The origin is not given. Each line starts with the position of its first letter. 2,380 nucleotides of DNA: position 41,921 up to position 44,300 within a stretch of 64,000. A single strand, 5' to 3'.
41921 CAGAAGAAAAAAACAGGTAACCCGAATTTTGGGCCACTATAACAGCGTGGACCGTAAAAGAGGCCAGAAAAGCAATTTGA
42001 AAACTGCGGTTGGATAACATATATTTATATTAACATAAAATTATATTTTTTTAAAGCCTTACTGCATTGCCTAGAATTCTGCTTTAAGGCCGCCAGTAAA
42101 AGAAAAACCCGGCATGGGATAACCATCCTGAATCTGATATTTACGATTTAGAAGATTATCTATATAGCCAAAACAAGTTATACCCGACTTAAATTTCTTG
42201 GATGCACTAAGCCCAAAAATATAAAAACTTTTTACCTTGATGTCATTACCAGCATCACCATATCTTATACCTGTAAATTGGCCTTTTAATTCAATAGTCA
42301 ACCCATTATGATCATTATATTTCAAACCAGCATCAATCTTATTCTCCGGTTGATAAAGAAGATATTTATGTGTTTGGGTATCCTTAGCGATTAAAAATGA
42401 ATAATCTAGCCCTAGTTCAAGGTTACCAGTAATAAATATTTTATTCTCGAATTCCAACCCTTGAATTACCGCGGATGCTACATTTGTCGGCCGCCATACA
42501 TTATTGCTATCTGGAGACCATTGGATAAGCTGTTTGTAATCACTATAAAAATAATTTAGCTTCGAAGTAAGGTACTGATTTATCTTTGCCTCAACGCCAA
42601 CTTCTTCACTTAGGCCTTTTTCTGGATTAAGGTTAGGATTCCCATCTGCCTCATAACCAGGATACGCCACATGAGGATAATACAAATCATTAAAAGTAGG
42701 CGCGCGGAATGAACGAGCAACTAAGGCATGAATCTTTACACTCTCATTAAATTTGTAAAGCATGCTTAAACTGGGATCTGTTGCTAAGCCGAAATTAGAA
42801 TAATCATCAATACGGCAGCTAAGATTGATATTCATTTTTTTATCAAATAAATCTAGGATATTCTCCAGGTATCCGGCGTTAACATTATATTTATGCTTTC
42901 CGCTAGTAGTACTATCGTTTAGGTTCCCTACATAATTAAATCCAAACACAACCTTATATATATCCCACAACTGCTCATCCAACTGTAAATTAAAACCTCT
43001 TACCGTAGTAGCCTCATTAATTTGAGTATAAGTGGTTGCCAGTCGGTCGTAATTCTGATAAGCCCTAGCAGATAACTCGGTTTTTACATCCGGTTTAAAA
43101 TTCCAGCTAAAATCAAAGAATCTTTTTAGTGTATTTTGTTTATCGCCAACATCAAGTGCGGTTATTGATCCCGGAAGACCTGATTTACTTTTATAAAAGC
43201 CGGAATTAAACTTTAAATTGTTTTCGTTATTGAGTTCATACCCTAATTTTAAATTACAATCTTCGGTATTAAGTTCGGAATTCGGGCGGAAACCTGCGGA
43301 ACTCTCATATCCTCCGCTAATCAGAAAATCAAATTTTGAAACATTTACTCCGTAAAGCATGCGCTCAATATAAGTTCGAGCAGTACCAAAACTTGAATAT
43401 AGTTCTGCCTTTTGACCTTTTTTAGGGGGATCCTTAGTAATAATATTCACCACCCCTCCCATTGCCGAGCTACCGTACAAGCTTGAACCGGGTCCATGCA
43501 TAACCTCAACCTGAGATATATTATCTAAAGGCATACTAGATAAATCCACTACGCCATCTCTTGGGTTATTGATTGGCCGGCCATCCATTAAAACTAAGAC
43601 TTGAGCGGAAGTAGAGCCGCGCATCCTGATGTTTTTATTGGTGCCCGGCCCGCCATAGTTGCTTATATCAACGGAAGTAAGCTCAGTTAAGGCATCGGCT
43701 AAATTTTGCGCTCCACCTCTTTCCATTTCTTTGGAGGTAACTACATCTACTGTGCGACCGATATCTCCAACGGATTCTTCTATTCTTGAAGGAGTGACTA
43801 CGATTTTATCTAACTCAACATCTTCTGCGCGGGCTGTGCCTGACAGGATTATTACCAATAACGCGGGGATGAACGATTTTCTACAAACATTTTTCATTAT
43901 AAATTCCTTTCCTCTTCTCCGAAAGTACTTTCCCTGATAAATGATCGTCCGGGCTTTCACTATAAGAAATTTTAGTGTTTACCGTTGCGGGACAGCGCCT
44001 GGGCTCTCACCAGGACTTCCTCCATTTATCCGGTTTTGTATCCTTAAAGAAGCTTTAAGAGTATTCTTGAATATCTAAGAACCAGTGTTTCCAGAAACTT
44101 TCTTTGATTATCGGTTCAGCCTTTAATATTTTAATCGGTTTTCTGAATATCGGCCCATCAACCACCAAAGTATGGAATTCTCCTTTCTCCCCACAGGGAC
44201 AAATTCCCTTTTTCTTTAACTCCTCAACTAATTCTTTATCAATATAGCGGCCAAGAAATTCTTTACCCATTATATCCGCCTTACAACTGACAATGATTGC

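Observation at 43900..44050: Second, compact cobalamin riboswitch inside the operon, directly upstream of btuB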

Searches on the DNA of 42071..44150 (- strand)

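Call 3: search_rna_families(source=window, start=43850, end=44150, threshold=evalue, max_evalue=10, show_alignments=6)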
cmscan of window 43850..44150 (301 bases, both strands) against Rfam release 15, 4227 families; matches with E-value up to 10: 3.
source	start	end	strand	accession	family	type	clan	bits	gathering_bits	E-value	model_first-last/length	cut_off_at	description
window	43902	44047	-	RF01482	AdoCbl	Cis-reg; riboswitch;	CL00101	45.6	50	1.8e-07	1-149/149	no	AdoCbl (Cobalamin/B12) riboswitch aptamer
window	44025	44052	-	RF00180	REN-SRE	Cis-reg;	-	12.8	41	1.3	1-25/37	no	Renin stability regulatory element (REN-SRE)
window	43989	44059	+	RF02126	GHRLOS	Gene; lncRNA;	-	10.4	48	3.4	1-70/70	no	Ghrelin opposite strand RNA conserved region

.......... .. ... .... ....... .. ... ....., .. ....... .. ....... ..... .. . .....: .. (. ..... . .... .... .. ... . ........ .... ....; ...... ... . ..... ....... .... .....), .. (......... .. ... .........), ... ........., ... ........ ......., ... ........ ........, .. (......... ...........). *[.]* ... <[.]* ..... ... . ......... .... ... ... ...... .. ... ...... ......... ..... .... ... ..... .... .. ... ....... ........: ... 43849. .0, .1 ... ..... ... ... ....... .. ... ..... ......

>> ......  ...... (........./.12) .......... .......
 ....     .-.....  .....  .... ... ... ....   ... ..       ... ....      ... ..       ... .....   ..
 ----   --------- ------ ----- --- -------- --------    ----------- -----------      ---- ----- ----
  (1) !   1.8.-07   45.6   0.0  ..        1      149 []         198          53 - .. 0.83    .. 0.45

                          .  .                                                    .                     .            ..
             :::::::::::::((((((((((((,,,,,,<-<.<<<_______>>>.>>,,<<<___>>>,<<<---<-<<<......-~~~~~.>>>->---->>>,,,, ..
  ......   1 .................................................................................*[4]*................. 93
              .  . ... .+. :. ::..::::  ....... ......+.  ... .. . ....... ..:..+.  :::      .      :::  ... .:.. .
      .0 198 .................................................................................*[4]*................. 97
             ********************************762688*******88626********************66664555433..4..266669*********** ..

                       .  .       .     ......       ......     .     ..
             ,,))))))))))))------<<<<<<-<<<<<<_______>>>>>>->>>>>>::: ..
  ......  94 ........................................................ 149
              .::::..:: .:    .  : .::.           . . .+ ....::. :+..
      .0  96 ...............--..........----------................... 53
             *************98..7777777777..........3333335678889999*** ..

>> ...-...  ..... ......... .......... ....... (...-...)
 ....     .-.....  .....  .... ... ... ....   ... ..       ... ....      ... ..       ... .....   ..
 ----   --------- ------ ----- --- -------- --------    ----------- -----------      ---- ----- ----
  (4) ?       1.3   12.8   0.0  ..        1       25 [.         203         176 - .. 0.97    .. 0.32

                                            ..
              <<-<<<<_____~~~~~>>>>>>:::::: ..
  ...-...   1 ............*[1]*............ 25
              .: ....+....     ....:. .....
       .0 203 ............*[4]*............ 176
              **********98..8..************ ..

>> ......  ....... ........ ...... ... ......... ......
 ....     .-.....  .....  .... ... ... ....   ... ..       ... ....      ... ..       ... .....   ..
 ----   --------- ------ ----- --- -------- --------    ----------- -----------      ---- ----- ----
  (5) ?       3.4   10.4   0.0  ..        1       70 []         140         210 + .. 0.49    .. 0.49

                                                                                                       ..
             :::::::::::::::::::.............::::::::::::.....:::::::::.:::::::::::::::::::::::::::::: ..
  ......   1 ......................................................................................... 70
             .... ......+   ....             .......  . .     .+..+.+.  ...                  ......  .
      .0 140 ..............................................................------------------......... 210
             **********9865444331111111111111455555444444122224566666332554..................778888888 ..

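Call 12: search_rna_families(sources=[L002, L003, L004, L005, L006, L007, L008, L009, L010, L011, L012, L013, L014, L015, L016, L017, L018, L019], threshold=gathering)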
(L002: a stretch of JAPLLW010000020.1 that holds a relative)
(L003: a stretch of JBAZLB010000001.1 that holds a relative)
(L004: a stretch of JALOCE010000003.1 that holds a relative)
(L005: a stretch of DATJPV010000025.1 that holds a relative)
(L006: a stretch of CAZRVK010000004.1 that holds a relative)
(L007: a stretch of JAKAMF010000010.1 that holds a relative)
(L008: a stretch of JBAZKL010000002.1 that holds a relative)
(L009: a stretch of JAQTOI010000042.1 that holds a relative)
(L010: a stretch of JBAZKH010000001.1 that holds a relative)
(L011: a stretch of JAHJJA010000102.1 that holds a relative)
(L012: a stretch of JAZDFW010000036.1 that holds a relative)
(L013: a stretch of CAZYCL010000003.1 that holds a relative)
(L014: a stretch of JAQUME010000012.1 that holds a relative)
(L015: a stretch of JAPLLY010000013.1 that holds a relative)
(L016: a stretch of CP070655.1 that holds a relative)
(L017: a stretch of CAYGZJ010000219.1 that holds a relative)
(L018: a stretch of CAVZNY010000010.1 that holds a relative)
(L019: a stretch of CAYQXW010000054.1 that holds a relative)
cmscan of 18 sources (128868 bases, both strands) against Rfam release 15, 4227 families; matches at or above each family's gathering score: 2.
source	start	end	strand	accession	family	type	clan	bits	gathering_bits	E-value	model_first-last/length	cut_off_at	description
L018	2717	2892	+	RF00174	Cobalamin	Cis-reg; riboswitch;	CL00101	69.1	31.5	1.2e-14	47-167/189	no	Cobalamin riboswitch aptamer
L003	2858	3000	+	RF01482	AdoCbl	Cis-reg; riboswitch;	CL00101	50.3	50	6e-06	1-149/149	no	AdoCbl (Cobalamin/B12) riboswitch aptamer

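Call 20: build_rna_model(alignment_id=A2)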
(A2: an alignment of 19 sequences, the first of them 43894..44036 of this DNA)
Model R1 built from alignment A2 (19 sequences, 186 columns); structure: RNAalifold consensus.
model positions 146; base pairs 31; branch points 3; effective number of sequences 2.31; information 0.59 bits per position. Calibrated on 0.2 Mb of random sequence (short: E-values are rough).
structure used (alignment columns):
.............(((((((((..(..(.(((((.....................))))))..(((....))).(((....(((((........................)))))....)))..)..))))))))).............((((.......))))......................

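Call 22: search_with_rna_model(model_id=R1, sources=[window, L002, L003, L004, L005, L006, L007, L008, L009, L010, L011, L012, L013, L014, L015, L016, L017, L018, L019, L020, L021, L022, L023, L024, L025, L026, L027, L028, L029, L030, L031, L032, L033, L034, L035, L036, L037, L038, L039, L040, L041, L042, L043, L044, L045, L046, L047, L048, L049, L050, L051, L052, L053, L054, L055, L056, L057, L058, L059, L060, L061, L062, L063, L064, L065, L066, L067, L068, L069, L070, L071, L072, L073, L074, L075, L076, L077, L078, L079, L080, L081], max_evalue=1)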
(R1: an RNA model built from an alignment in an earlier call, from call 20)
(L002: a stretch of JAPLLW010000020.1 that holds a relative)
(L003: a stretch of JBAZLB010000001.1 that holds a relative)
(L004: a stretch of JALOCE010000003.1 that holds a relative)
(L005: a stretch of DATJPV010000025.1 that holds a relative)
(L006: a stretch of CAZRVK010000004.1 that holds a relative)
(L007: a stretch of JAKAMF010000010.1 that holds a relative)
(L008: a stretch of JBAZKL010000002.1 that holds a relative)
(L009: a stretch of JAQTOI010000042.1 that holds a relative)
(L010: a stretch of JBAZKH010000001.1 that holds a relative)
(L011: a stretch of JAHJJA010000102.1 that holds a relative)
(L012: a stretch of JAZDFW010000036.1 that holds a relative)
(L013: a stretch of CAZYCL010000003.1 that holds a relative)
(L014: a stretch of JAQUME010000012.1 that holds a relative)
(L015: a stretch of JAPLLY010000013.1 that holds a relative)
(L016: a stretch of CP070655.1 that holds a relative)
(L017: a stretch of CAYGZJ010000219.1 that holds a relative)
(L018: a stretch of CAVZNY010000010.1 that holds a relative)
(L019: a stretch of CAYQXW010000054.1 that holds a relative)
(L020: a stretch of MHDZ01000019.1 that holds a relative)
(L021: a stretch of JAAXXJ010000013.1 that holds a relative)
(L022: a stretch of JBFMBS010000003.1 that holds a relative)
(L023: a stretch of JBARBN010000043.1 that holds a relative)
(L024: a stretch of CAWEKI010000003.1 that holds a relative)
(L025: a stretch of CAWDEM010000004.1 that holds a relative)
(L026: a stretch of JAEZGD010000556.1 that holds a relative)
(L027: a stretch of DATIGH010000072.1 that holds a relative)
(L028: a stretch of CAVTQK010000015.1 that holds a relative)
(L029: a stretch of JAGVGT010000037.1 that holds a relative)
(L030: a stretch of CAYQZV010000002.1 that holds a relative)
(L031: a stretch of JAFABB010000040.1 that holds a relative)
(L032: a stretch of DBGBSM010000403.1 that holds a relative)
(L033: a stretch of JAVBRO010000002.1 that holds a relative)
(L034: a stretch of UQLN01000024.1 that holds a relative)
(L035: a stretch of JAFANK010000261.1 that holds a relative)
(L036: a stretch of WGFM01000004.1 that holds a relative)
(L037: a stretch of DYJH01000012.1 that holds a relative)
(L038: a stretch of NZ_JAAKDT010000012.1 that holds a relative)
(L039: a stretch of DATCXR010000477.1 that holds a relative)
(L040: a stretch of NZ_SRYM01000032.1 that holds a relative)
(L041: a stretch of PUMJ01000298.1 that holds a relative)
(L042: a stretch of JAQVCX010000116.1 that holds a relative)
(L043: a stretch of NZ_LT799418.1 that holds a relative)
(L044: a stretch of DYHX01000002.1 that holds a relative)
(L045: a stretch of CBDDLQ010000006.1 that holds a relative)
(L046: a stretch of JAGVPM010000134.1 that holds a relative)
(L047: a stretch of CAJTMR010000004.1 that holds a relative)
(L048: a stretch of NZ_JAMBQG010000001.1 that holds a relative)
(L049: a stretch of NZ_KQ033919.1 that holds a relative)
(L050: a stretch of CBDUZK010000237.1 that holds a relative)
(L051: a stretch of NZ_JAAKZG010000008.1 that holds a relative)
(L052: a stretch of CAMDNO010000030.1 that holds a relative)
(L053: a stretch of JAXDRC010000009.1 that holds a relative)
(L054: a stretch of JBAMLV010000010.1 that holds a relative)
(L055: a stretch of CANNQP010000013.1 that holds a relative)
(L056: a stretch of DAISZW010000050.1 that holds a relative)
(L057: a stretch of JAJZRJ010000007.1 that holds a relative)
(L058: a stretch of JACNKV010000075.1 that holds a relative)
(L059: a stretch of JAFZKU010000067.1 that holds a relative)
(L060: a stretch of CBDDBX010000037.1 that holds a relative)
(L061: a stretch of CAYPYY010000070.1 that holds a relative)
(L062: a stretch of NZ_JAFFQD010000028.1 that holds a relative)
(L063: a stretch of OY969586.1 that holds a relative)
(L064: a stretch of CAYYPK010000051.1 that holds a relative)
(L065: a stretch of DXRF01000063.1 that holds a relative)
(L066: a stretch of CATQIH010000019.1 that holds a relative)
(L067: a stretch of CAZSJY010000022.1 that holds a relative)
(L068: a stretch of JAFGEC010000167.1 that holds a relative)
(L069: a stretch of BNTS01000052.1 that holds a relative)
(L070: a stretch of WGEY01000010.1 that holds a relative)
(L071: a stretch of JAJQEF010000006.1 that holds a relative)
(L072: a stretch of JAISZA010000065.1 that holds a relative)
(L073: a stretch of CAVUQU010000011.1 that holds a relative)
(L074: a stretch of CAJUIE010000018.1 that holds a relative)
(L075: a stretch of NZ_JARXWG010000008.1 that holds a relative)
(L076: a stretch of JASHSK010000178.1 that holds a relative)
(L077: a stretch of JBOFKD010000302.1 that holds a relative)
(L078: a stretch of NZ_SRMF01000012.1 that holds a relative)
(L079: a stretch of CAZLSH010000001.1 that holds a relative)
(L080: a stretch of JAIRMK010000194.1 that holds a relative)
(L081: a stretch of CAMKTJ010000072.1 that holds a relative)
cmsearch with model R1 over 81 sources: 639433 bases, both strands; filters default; matches with E-value up to 1: 30.
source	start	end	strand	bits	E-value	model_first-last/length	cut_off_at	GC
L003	2861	3004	+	144.7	4.3e-41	1-146/146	no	0.51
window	43894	44043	-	134.4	5.9e-38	1-146/146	no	0.44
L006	2857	3004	+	131.1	5.6e-37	1-146/146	no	0.45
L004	2853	3003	+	130.1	1.2e-36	1-146/146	no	0.43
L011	2681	2824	+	128.2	4.2e-36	1-146/146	no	0.49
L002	2860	3002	+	125.8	2.3e-35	1-146/146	no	0.5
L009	2786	2936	+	121.4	4.9e-34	1-146/146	no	0.48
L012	1570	1720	+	121.2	5.9e-34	1-146/146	no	0.52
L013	2809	2971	+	120.3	1.1e-33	1-146/146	no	0.49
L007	2828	2962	+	114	8.6e-32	1-146/146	no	0.52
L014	2793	3007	+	109.9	1.6e-30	1-146/146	no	0.46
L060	920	1057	+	107.4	9e-30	1-146/146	no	0.46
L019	2788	2942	+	106.3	1.9e-29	1-146/146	no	0.41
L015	2684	2936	+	94.4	7.6e-26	1-146/146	no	0.47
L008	2822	3007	+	89.2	2.9e-24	1-146/146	no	0.47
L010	2775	2998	+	84.6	7.2e-23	1-146/146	no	0.46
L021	2797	2987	+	29.1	4.8e-06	1-146/146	no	0.55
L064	2420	2488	+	27.7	1.3e-05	24-95/146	no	0.62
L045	2480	2538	+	20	0.0028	24-95/146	no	0.56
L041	2692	2773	+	18.6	0.0076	15-103/146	no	0.65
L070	553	600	+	17.2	0.02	24-95/146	no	0.65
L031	2497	2628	+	17.1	0.021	1-146/146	no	0.45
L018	2717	2783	+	16.9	0.024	24-95/146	no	0.58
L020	2723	2850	+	16.3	0.038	1-146/146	no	0.48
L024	2440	2514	+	15.8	0.053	25-93/146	no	0.56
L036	2578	2707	+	15.4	0.068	1-146/146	no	0.62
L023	2463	2537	+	15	0.095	26-92/146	no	0.55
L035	835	953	+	14.3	0.14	26-92/146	no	0.66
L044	2073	2238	+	12.4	0.57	1-146/146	no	0.51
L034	6629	6763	+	11.8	0.83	1-146/146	no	0.32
